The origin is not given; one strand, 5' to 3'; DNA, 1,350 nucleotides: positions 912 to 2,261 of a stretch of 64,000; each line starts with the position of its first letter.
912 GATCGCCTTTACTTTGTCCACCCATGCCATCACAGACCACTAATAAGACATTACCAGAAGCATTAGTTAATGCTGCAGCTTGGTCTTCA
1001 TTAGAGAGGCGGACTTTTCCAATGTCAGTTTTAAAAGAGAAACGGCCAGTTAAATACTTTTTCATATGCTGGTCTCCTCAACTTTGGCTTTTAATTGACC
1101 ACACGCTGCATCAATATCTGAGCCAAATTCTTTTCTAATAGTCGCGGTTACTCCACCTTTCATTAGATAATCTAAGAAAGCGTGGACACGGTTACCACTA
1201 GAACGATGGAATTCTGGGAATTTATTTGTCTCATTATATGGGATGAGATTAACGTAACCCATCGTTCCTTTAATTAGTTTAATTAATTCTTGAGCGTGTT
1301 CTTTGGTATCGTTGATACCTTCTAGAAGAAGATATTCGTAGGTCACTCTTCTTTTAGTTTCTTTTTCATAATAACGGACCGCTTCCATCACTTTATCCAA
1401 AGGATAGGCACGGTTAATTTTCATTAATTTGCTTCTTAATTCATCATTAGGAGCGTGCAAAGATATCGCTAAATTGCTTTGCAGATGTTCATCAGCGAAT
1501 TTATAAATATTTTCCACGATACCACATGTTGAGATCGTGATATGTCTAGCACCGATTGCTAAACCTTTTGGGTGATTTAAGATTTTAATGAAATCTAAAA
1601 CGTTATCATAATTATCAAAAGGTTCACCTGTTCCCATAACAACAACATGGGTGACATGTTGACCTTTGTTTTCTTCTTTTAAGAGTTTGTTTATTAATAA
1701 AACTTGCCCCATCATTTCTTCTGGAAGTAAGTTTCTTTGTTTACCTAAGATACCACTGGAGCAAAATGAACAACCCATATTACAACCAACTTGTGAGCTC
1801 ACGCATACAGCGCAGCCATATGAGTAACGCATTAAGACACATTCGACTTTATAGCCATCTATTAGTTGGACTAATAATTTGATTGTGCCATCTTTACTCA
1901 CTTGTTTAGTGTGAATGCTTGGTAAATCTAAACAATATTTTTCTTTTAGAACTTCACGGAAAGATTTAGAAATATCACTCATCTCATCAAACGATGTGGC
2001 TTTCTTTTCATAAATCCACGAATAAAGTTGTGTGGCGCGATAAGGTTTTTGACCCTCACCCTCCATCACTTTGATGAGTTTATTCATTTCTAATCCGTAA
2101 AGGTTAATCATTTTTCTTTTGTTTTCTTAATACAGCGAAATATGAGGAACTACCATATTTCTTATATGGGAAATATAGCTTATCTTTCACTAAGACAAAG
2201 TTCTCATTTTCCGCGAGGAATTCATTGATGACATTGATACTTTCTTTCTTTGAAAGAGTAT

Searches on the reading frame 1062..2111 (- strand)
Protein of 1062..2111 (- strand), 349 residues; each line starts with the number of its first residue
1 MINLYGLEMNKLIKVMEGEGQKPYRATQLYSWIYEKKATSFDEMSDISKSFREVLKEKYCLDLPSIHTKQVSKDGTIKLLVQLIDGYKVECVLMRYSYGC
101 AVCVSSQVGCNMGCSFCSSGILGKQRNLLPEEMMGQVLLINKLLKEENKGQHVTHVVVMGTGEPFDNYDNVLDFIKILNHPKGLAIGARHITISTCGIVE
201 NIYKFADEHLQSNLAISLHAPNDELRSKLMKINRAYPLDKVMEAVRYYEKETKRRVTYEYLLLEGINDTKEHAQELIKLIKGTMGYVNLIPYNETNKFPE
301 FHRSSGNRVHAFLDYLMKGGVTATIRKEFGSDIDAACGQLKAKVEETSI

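Call 8: search_protein_families(library=pfam, proteins=[window:1062-2111:-], max_evalue=0.001)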
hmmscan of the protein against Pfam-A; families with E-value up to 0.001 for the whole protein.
window:1062-2111:- (349 aa): 3 families
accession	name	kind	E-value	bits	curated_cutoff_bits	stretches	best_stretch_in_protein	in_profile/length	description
PF04055.27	Radical_SAM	-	3.3e-21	76.6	29.5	1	105-275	2-161/166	Radical SAM superfamily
PF21016.3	RlmN_N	-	6.9e-18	64.6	24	1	2-60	1-59/60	Ribosomal RNA large subunit methyltransferase N-terminal domain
PF19238.5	Radical_SAM_2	-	0.00018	21.6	26.7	1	201-281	68-143/151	Radical SAM-like domain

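Call 70: find_homologous_proteins(query=window:1062-2111:-, max_evalue=1e-60)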
Query window:1062-2111:- (349 aa): 7999 proteins with E <= 1e-60 among 8000 candidates; the best 120 are listed.
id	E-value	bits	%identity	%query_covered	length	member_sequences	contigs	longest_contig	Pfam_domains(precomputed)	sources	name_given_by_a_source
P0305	7.6e-223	757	95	99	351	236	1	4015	PF04055.28,PF21016.4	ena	-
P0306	3.5e-214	728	91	99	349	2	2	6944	PF04055.28,PF21016.4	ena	-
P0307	1.1e-207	707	87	100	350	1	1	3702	PF04055.28,PF21016.4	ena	-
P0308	2.5e-207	706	87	100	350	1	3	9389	PF04055.28,PF21016.4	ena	-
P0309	4.7e-207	705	90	99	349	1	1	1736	PF04055.28,PF21016.4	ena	-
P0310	1.1e-205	700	86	100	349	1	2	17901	PF04055.28,PF21016.4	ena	-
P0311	2.2e-205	699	87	100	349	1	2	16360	PF04055.28,PF21016.4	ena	-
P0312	4.3e-205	699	88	100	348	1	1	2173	PF04055.28,PF21016.4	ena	-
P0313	5.0e-204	695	87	99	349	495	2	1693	PF04055.28,PF21016.4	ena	-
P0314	5.5e-203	692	87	100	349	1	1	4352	PF04055.28,PF21016.4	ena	-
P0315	7.9e-203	691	88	99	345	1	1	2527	PF04055.28,PF21016.4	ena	-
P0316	1.4e-198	677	87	99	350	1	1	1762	PF04055.28,PF21016.4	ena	-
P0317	2.2e-198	676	84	100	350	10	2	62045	PF04055.28,PF21016.4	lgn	-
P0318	4.2e-195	666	86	99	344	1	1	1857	PF04055.28,PF21016.4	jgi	-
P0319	1.2e-194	664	82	99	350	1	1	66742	PF04055.28,PF21016.4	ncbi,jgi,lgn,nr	ncbi:MAG TPA: 23S rRNA (adenine(2503)-C(2))-methyltransferase RlmN [Erysipelotrichaceae bacterium]|n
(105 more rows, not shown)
